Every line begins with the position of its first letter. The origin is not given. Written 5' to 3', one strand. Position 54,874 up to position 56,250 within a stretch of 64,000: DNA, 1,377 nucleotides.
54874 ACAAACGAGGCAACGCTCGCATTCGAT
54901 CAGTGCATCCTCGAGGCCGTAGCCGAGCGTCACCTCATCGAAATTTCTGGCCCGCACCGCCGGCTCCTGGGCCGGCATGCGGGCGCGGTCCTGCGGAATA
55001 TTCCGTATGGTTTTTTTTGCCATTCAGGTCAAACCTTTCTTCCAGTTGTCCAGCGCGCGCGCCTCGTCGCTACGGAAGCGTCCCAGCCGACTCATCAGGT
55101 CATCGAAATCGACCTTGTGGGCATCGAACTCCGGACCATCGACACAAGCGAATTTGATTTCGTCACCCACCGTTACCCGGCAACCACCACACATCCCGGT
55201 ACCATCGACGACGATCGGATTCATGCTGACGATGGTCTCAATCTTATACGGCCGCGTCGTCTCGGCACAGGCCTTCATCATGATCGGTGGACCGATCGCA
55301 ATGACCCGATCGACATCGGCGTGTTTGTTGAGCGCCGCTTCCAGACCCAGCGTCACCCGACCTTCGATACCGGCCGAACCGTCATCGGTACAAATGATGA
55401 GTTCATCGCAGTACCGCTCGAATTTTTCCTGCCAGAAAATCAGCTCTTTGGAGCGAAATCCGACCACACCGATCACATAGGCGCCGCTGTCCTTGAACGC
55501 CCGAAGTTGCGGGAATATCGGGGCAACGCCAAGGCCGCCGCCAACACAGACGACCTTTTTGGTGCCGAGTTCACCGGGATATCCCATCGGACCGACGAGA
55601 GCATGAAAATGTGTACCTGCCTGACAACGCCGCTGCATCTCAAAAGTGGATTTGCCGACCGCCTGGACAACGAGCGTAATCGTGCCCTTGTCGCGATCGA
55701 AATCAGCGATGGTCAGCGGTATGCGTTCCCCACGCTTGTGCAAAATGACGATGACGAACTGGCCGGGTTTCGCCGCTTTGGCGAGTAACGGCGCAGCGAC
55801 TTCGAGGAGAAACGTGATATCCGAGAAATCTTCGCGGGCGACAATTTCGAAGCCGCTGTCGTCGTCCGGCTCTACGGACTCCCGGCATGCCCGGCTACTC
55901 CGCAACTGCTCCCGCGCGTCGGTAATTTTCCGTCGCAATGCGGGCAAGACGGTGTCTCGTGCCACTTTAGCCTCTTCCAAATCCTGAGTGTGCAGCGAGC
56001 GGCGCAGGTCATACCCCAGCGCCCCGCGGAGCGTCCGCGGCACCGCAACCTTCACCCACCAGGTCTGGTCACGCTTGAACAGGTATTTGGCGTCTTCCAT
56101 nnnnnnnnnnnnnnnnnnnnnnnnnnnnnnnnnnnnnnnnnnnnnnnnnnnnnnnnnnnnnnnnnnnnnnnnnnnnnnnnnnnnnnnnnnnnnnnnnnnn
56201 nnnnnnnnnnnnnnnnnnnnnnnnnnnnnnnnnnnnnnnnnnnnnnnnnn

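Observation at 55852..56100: In-frame chimera: integrase arm-domain-like N-terminus supplies the start codon of the NfnA-like gene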

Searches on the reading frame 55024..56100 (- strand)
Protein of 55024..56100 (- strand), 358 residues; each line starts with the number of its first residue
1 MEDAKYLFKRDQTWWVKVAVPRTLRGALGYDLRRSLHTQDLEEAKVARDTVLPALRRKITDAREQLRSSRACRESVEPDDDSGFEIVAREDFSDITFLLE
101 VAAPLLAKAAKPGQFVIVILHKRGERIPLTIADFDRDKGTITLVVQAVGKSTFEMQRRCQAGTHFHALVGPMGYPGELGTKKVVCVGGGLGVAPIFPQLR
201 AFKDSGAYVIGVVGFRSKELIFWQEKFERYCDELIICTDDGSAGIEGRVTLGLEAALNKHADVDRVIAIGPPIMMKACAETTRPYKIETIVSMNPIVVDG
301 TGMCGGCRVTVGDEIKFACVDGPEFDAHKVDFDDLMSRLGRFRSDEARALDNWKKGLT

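Call 3: search_protein_families(library=pfam, proteins=[window:55024-56100:-], max_evalue=1)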
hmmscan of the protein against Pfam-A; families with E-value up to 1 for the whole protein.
window:55024-56100:- (358 aa): 3 families
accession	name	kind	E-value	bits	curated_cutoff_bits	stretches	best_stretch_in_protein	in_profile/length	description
PF10418.14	DHODB_Fe-S_bind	-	2.3e-12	46.9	23.9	1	295-331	2-41/41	Iron-sulfur cluster binding domain of dihydroorotate dehydrogenase B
PF20172.3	DUF6538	-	1.6e-09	37.7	27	1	6-63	1-59/60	Domain of unknown function (DUF6538)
PF00175.26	NAD_binding_1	-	0.015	16.4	22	1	186-279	2-108/109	Oxidoreductase NAD-binding domain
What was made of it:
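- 55027..55851 (-): NfnA-type FAD/NAD(P)H-binding and [2Fe-2S] small subunit (aa 84-358). PF10418 at aa 295-331 (call 3).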

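Call 4: search_protein_families(library=ncbifam, proteins=[window:55024-56100:-], max_evalue=1)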
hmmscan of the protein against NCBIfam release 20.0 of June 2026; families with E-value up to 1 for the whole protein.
window:55024-56100:- (358 aa): 17 families
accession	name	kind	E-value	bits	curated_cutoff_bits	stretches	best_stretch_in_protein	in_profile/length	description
NF009413.0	PRK12775.1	equivalog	1.4e-114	384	1895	1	84-353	2-271/1006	putative trifunctional 2-polyprenylphenol hydroxylase/glutamate synthase subunit beta/ferritin domain-containing protein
NF004862.0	PRK06222.1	subfamily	6.2e-111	370.4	220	1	84-355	2-273/281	sulfide/dihydroorotate dehydrogenase-like FAD/NAD-binding protein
NF009414.0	PRK12778.1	equivalog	8.6e-103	345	1103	1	84-351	2-269/752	bifunctional dihydroorotate dehydrogenase B NAD binding subunit/NADPH-dependent glutamate synthase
NF009415.0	PRK12779.1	equivalog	5.5e-73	246.3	1519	1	84-350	651-938/944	putative bifunctional glutamate synthase subunit beta/2-polyprenylphenol hydroxylase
NF000796.0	PRK00054.1-1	equivalog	6.3e-37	127.2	224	1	109-347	28-248/254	dihydroorotate dehydrogenase electron transfer subunit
NF000799.0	PRK00054.1-4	equivalog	3.8e-30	104.8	314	1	86-330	9-256/258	dihydroorotate dehydrogenase electron transfer subunit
NF000798.0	PRK00054.1-3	equivalog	2.1e-26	93.1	219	1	108-330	29-242/244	dihydroorotate dehydrogenase electron transfer subunit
NF000797.0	PRK00054.1-2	equivalog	3.9e-22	78.8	270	1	85-330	18-265/267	dihydroorotate dehydrogenase electron transfer subunit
TIGR02911.1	sulfite_red_B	equivalog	2.1e-20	73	288.6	1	108-327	29-253/261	anaerobic sulfite reductase subunit AsrB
NF006220.0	PRK08345.1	subfamily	7.7e-14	51.6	395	2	110-206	43-139/294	cytochrome-c3 hydrogenase subunit gamma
NF040835.1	sulfhyd_HydG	equivalog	1.4e-09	37.6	650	1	97-327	35-281/292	NADPH-dependent hydrogenase/sulfhydrogenase 1 subunit gamma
NF004470.0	PRK05802.1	equivalog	3.7e-09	36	313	1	85-315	69-310/330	sulfide/dihydroorotate dehydrogenase-like FAD/NAD-binding protein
NF040830.1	sulfhyd_ShyC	equivalog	4.6e-09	35.9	600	1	109-326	38-277/288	NAD(P)-dependent hydrogenase/sulfhydrogenase 2 subunit gamma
NF005128.0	PRK06567.1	equivalog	9.6e-08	30.3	1072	1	93-187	804-902/1031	putative bifunctional glutamate synthase subunit beta/2-polyprenylphenol hydroxylase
NF045803.1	MethMoxFADbindMmoC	equivalog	3.7e-05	22.7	500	1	110-287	140-330/343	aromatic/alkene monooxygenase hydroxylase FAD-binding subunit MmoC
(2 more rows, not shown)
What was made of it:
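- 55027..55851 (-): NCBIfam PRK06222 (call 4).
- On Tyrosine recombinase / phage integrase: The linker runs directly into NfnA at aa 84 (calls 3, 4).
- On NfnA / SudB-type subunit (NCBIfam PRK06222): 370.4 bits against a cut-off of 220; aa 84-355 match model 2-273 of 281 (call 4).
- Checked: NCBIfam PRK06222 (sulfide/dihydroorotate dehydrogenase-like, the NfnA/SudB type) matches aa 84-355 to model positions 2-273 of 281, at 370 bits against a cut-off of 220 (call 4).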

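Call 6: find_homologous_proteins(query=window:55024-56100:-)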
Query window:55024-56100:- (358 aa): 8000 proteins with E <= 0.001 among 8000 candidates; the best 120 are listed.
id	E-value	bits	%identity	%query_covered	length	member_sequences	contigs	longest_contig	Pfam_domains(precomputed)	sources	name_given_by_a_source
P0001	1.6e-235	799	98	100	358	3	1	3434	PF10418.15,PF20172.4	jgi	jgi:NAD(P)H-flavin reductase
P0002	1.3e-219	747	90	99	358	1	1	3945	PF10418.15,PF20172.4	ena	-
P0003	9.3e-217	737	89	99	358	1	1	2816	PF10418.15,PF20172.4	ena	-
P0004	2.2e-212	723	88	100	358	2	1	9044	PF10418.15,PF20172.4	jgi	jgi:NAD(P)H-flavin reductase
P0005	1.1e-210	717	87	100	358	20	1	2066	PF10418.15,PF20172.4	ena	-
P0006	9.2e-210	714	86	100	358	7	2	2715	PF10418.15,PF20172.4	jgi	jgi:NAD(P)H-flavin reductase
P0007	4.6e-208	709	85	100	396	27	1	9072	PF10418.15,PF20172.4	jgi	jgi:NAD(P)H-flavin reductase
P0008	8.3e-208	708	85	99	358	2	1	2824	PF10418.15,PF20172.4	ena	-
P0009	1.4e-206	704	85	99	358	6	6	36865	PF10418.15,PF20172.4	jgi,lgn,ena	-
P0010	2.6e-206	703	84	99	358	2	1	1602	PF10418.15,PF20172.4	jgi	jgi:NAD(P)H-flavin reductase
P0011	4.0e-206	702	83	100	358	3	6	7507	PF10418.15,PF20172.4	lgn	-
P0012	5.0e-206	702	85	99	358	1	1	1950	PF10418.15,PF20172.4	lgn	-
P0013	7.3e-206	701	84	100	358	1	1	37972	PF10418.15,PF20172.4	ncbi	-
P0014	1.1e-205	701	84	99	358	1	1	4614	PF10418.15,PF20172.4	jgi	jgi:NAD(P)H-flavin reductase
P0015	5.3e-205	698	85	99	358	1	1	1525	PF10418.15,PF20172.4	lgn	-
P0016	6.3e-205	698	84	99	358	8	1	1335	PF10418.15,PF20172.4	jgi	jgi:NAD(P)H-flavin reductase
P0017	1.2e-204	697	84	99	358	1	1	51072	PF10418.15,PF20172.4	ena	-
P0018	1.3e-204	697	85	99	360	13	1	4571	PF10418.15,PF20172.4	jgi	jgi:NAD(P)H-flavin reductase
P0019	1.6e-203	694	84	99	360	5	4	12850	PF10418.15,PF20172.4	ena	-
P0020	1.5e-202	690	83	100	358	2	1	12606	PF10418.15,PF20172.4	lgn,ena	-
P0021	2.6e-198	676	80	100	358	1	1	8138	PF10418.15,PF20172.4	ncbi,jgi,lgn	jgi:NAD(P)H-flavin reductase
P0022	2.6e-198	676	82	100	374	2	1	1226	PF10418.15,PF20172.4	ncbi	-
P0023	4.4e-198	676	81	100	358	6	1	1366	PF10418.15,PF20172.4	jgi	-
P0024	7.3e-198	675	82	99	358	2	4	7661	PF10418.15,PF20172.4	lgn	-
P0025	1.4e-197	674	81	99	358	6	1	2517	PF10418.15,PF20172.4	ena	-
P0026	2.1e-197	673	81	99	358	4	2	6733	PF10418.15,PF20172.4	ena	-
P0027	2.9e-197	673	81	99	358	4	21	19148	PF10418.15,PF20172.4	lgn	-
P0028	3.5e-197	673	80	100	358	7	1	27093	PF10418.15,PF20172.4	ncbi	-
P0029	1.2e-196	671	82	99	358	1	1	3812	PF10418.15,PF20172.4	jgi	jgi:NAD(P)H-flavin reductase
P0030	1.4e-196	671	80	100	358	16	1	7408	PF10418.15,PF20172.4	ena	-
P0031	4.6e-196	669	80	100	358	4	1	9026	PF10418.15,PF20172.4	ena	-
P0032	8.2e-196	668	80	99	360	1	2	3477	PF10418.15,PF20172.4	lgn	-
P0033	9.4e-196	668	85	94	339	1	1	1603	PF10418.15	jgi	jgi:NAD(P)H-flavin reductase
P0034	1.2e-195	668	81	99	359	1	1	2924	PF10418.15,PF20172.4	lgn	-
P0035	2.6e-195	667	80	100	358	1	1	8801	PF10418.15,PF20172.4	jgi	jgi:NAD(P)H-flavin reductase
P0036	3.1e-195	666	79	100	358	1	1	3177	PF10418.15,PF20172.4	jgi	jgi:NAD(P)H-flavin reductase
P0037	6.0e-195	665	80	99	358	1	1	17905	PF10418.15,PF20172.4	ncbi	-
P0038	1.3e-194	664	81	99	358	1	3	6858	PF10418.15,PF20172.4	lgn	-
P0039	1.4e-194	664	78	100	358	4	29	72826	PF10418.15,PF20172.4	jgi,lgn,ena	jgi:NAD(P)H-flavin reductase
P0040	1.9e-194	664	79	100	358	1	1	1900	PF10418.15,PF20172.4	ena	-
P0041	2.4e-194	663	87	92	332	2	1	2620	PF10418.15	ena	-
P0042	1.5e-193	661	79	99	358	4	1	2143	PF10418.15,PF20172.4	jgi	-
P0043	6.0e-193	659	79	99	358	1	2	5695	PF10418.15,PF20172.4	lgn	-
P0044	6.1e-193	659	79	100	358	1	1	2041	PF10418.15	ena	-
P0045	1.1e-192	658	78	100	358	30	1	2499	PF10418.15,PF20172.4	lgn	-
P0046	2.8e-192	657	78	100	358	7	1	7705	PF10418.15,PF20172.4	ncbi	-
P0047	4.7e-192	656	78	100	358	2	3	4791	PF10418.15,PF20172.4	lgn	-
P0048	7.1e-192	655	79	99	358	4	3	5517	PF10418.15,PF20172.4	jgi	jgi:NAD(P)H-flavin reductase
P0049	1.0e-191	655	77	100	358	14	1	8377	PF10418.15,PF20172.4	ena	-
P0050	1.7e-191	654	78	99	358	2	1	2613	PF10418.15,PF20172.4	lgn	-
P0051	7.4e-191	652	78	99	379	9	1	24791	PF10418.15,PF20172.4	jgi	-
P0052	9.2e-191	652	78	100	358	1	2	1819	PF10418.15,PF20172.4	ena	-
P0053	1.2e-190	651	78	99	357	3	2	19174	PF10418.15,PF20172.4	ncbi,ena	-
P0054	1.3e-190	651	79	99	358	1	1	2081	PF10418.15,PF20172.4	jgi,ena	-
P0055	1.6e-190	651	78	100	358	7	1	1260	PF10418.15,PF20172.4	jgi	jgi:NAD(P)H-flavin reductase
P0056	7.5e-190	649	77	100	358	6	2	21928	PF10418.15,PF20172.4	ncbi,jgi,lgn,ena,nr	ncbi:MAG: sulfide/dihydroorotate dehydrogenase-like FAD/NAD-binding protein [Gammaproteobacteria bac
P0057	9.4e-190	648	77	99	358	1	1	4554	PF10418.15,PF20172.4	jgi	-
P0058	1.3e-189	648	77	100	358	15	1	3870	PF10418.15,PF20172.4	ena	-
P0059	1.4e-189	648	79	99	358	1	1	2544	PF10418.15,PF20172.4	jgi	-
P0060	1.2e-188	645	78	100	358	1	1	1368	PF10418.15,PF20172.4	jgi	jgi:NAD(P)H-flavin reductase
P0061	1.4e-188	644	75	100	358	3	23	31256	PF10418.15,PF20172.4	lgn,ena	-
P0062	2.7e-188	644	76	100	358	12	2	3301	PF10418.15,PF20172.4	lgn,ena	-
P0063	3.9e-188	643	77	100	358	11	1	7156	PF10418.15,PF20172.4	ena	-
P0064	1.1e-187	641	75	100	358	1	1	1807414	PF10418.15,PF20172.4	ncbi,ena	-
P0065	1.8e-187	641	77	98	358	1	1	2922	PF10418.15,PF20172.4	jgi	-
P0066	1.8e-187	641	77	99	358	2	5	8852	PF10418.15,PF20172.4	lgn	-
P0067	5.5e-187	639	78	99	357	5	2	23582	PF10418.15,PF20172.4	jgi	-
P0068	8.2e-187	639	77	99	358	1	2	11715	PF10418.15,PF20172.4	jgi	jgi:NAD(P)H-flavin reductase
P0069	1.3e-186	638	77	99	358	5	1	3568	PF10418.15,PF20172.4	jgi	-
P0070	3.0e-185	634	77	99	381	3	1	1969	PF10418.15,PF20172.4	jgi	jgi:NAD(P)H-flavin reductase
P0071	1.0e-183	628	75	99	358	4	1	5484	PF10418.15,PF20172.4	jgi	jgi:NAD(P)H-flavin reductase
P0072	3.3e-183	627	76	100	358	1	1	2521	PF10418.15,PF20172.4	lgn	-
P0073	4.0e-183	627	76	99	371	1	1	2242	PF10418.15,PF20172.4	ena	-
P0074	8.9e-183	625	76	99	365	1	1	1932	PF10418.15,PF20172.4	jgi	-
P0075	4.5e-182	623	73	100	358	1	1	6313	PF10418.15,PF20172.4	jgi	jgi:NAD(P)H-flavin reductase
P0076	7.2e-182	622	75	99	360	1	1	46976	PF10418.15,PF20172.4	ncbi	-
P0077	1.6e-181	621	75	99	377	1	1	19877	PF10418.15,PF20172.4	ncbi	-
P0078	3.9e-181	620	74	99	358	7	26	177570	PF10418.15,PF20172.4,PF00175.27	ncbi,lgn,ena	-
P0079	4.1e-181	620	75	99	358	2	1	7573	PF10418.15,PF20172.4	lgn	-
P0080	4.2e-181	620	76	99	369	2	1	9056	PF10418.15,PF20172.4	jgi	-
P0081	8.9e-181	619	75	99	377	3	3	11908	PF10418.15,PF20172.4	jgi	-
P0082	9.0e-181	619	76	99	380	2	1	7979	PF10418.15,PF20172.4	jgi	-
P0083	3.7e-180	617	76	99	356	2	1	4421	PF10418.15,PF20172.4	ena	-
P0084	8.3e-180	616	75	99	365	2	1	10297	PF10418.15,PF20172.4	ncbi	-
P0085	7.6e-179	612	73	99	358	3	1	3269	PF10418.15,PF20172.4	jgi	jgi:NAD(P)H-flavin reductase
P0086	1.3e-178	612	75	99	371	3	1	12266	PF10418.15,PF20172.4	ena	-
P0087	4.6e-177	607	74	100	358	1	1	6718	PF10418.15,PF20172.4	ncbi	-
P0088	1.0e-176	605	73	99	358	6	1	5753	PF10418.15,PF20172.4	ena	-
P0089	1.7e-176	605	75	99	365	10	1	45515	PF10418.15,PF20172.4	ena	-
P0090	6.1e-176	603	72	100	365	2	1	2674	PF10418.15,PF20172.4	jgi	-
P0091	7.8e-176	603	72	100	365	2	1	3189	PF10418.15,PF20172.4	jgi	jgi:NAD(P)H-flavin reductase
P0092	1.3e-175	602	72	100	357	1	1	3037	PF10418.15,PF20172.4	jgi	-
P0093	2.5e-175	601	73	99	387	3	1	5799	PF10418.15,PF20172.4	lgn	-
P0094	3.9e-175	600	73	99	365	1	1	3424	PF10418.15,PF20172.4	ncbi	ncbi:MAG: sulfide/dihydroorotate dehydrogenase-like FAD/NAD-binding protein [Verrucomicrobiales bact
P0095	1.3e-174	598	72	99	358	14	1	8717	PF10418.15,PF20172.4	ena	-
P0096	2.6e-173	594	72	100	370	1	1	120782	PF10418.15,PF20172.4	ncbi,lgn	-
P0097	1.8e-172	592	73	100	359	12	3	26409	PF10418.15,PF20172.4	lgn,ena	-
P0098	1.0e-171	589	72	99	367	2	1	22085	PF10418.15,PF20172.4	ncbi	-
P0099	1.9e-171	588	71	100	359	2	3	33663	PF10418.15,PF20172.4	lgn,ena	-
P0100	2.2e-171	588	72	98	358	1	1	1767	PF10418.15,PF20172.4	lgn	-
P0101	3.5e-171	587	72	100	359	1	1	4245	PF10418.15,PF20172.4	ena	-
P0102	5.1e-171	587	73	99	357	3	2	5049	PF10418.15,PF20172.4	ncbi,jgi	ncbi:MAG: sulfide/dihydroorotate dehydrogenase-like FAD/NAD-binding protein [Gammaproteobacteria bac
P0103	5.6e-171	587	72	100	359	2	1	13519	PF10418.15,PF20172.4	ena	-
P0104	3.6e-169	581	71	100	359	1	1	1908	PF10418.15,PF20172.4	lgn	-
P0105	4.6e-169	580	78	89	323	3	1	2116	PF10418.15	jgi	jgi:NAD(P)H-flavin reductase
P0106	1.9e-168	578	71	99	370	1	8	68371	PF10418.15,PF20172.4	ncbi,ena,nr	ncbi:MAG: ferredoxin-NADP reductase [Deltaproteobacteria bacterium]|nr:ferredoxin-NADP reductase [De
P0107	1.5e-162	559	69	99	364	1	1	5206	PF10418.15,PF20172.4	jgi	jgi:NAD(P)H-flavin reductase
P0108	1.7e-162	559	68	99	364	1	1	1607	PF10418.15,PF20172.4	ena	-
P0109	3.8e-162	558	69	98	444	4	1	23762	PF10418.15,PF20172.4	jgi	-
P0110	1.1e-161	556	67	99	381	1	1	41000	PF10418.15,PF20172.4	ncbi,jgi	-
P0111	3.0e-161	555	68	100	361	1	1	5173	PF10418.15,PF20172.4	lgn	-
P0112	3.6e-161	554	68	99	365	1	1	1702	PF10418.15,PF20172.4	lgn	-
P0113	1.3e-160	552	68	99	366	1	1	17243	PF10418.15,PF20172.4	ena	-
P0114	1.5e-159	549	69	99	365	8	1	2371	PF10418.15,PF20172.4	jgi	jgi:NAD(P)H-flavin reductase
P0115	6.3e-159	547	67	99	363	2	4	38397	PF10418.15,PF20172.4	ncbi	-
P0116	8.6e-159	546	68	99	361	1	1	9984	PF10418.15,PF20172.4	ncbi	-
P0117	1.3e-158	546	68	100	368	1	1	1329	PF10418.15,PF20172.4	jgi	-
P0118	1.9e-158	545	69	99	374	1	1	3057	PF10418.15,PF20172.4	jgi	jgi:NAD(P)H-flavin reductase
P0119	2.3e-158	545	67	99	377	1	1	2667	PF10418.15,PF20172.4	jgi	jgi:NAD(P)H-flavin reductase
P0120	2.7e-158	545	68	98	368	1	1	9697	PF10418.15,PF20172.4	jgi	jgi:NAD(P)H-flavin reductase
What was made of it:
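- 55024..56100 (-): Complete ORF of the DUF6538-NfnA fusion protein (358 aa plus stop). Its TGA overlaps the ATG of the next gene. At least 120 homologous clusters cover the full length (call 6).
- Nearly all are 356-381 aa and carry both PF20172 and PF10418 (call 6).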

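Call 14: find_related_loci(query=window:55024-56100:-, collection=genome_contigs, flank=6000)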
Query window:55024-56100:- (358 aa) in genome_contigs; peptide patterns used: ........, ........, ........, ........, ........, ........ (x = any residue, [..] = any of these).
267 stretches matched a pattern; 221 encode a relative of the query (tblastn E <= 1e-3); the best 80 are kept; 80 distinct loci.
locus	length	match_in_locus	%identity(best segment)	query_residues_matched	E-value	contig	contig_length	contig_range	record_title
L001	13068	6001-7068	84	1-356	0e+0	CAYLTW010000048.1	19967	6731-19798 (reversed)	MAG TPA_asm: uncultured Woeseiaceae bacterium isolate binchicken_co121_127 genome assembly, contig: NODE_1581_length_199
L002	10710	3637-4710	80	1-358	0e+0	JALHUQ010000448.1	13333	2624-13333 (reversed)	MAG: Woeseiaceae bacterium isolate PFL54 seq_4700839, whole genome shotgun sequence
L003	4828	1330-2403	78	1-358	0e+0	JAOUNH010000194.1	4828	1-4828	MAG: Gammaproteobacteria bacterium isolate 8_1_July_SF_Bin65 8_1_July_SF_Bin65_scaffold_10332_c1, whole genome shotgun s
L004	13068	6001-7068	75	1-356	0e+0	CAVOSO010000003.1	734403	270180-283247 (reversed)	MAG: uncultured Gammaproteobacteria bacterium isolate MFD09964.bin.1.76 genome assembly, contig: contig_279, whole genom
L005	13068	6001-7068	74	1-356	0e+0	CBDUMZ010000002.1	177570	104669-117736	MAG TPA_asm: uncultured Chromatiales bacterium isolate SRR22808131_concoct_51 genome assembly, contig: ERZ25043456.13, w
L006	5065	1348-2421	75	1-358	0e+0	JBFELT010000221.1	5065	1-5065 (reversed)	MAG: Woeseiaceae bacterium isolate Mix_mud02.2020.12.58 k141_1857732_length_5065_cov_10.3615, whole genome shotgun seque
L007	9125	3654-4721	74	1-356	0e+0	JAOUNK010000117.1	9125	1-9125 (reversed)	MAG: Gammaproteobacteria bacterium isolate 8_1_July_SF_Bin69 8_1_July_SF_Bin69_scaffold_3446_c1, whole genome shotgun se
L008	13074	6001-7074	75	1-358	0e+0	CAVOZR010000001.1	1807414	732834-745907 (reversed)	MAG: uncultured Gammaproteobacteria bacterium isolate MFD09964.bin.1.272 genome assembly, contig: contig_1109, whole gen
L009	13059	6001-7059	72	1-357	6e-179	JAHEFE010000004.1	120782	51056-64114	MAG: Woeseiaceae bacterium isolate Ww311 NODE_90_length_120782_cov_4.211137, whole genome shotgun sequence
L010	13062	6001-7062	75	1-354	2e-177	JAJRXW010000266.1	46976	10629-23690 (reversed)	MAG: Gammaproteobacteria bacterium isolate Dive96_bin3.196 k141_3497120, whole genome shotgun sequence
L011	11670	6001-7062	75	1-354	4e-177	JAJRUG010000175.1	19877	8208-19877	MAG: Gammaproteobacteria bacterium isolate Dive96_bin10.163 k141_5163028, whole genome shotgun sequence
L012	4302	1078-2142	73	1-356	1e-174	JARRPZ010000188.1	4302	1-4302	MAG: Gammaproteobacteria bacterium isolate Spart_189_MAG scaffold_14361, whole genome shotgun sequence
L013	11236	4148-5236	71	1-356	3e-157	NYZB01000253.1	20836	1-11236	MAG: Deltaproteobacteria bacterium isolate ARS66 MHASMcontig_456141, whole genome shotgun sequence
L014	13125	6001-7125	63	2-353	1e-153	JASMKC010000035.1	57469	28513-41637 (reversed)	MAG: Myxococcota bacterium isolate ETNP8_MAG_7 c_000000555664, whole genome shotgun sequence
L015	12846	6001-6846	70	73-353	4e-138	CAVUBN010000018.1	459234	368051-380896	MAG: uncultured Chloroflexia bacterium isolate MFD05684.bin.2.170 genome assembly, contig: contig_51503, whole genome sh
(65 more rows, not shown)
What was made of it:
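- The same fusion occurs in at least 120 clusters and 14 species (calls 6, 14).
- Tried and rejected: Apparent partial N-terminal matches in some unfused loci. tblastn query starts at residues 24-67 in call 14 proved spurious.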

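Call 64: predict_structure(alignment_id=A2)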
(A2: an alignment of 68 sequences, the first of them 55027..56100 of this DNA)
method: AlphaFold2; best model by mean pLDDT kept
length: 358 residues; sequences in the alignment: 68
mean_pLDDT: 85.8   pTM: 0.72
mean pLDDT of the five models: 85.8, 84.0, 83.2, 81.2, 80.1
residues with pLDDT >= 90: 175; 70-90: 148; 50-70: 18; < 50: 17
segments of 3 or more residues with pLDDT < 50: 70-75, 296-305
pLDDT, mean of each block of 10 residues (from residue 1): 76 90 80 91 90 90 69 55 93 88 95 87 80 94 87 89 92 81 92 91 96 92 94 96 90 97 94 92 96 60 59 85 88 85 78 74
secondary structure, 60 per line:
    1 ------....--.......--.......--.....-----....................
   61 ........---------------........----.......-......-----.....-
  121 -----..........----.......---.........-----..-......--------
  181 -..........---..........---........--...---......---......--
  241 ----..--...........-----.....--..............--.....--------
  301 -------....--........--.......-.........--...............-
elements in order: E7-10 E13-19 H22-28 E31-35 H41-68 E84-91 E96-102 H104-109 E115-119 E126-135 E140-146 H150-158 E167-172 E182-188 H195-204 E208-215 H224-229 E233-238 H249-259 E265-269 H272-285 E288-292 E308-311 E314-317 H318-321 E324-326 H332-340 H343-357
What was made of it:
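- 55852..55911 (-): Variable, acidic, flexible linker (aa 64-83). It contains the nearly invariant Cys72 in an 'RAC(R/K)' motif and the in-frame TTG at codon 66 (55903-55905). Block-mean pLDDT is 69 (aa 61-70) and 55 (aa 71-80), with aa 70-75 below 50 (call 64).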
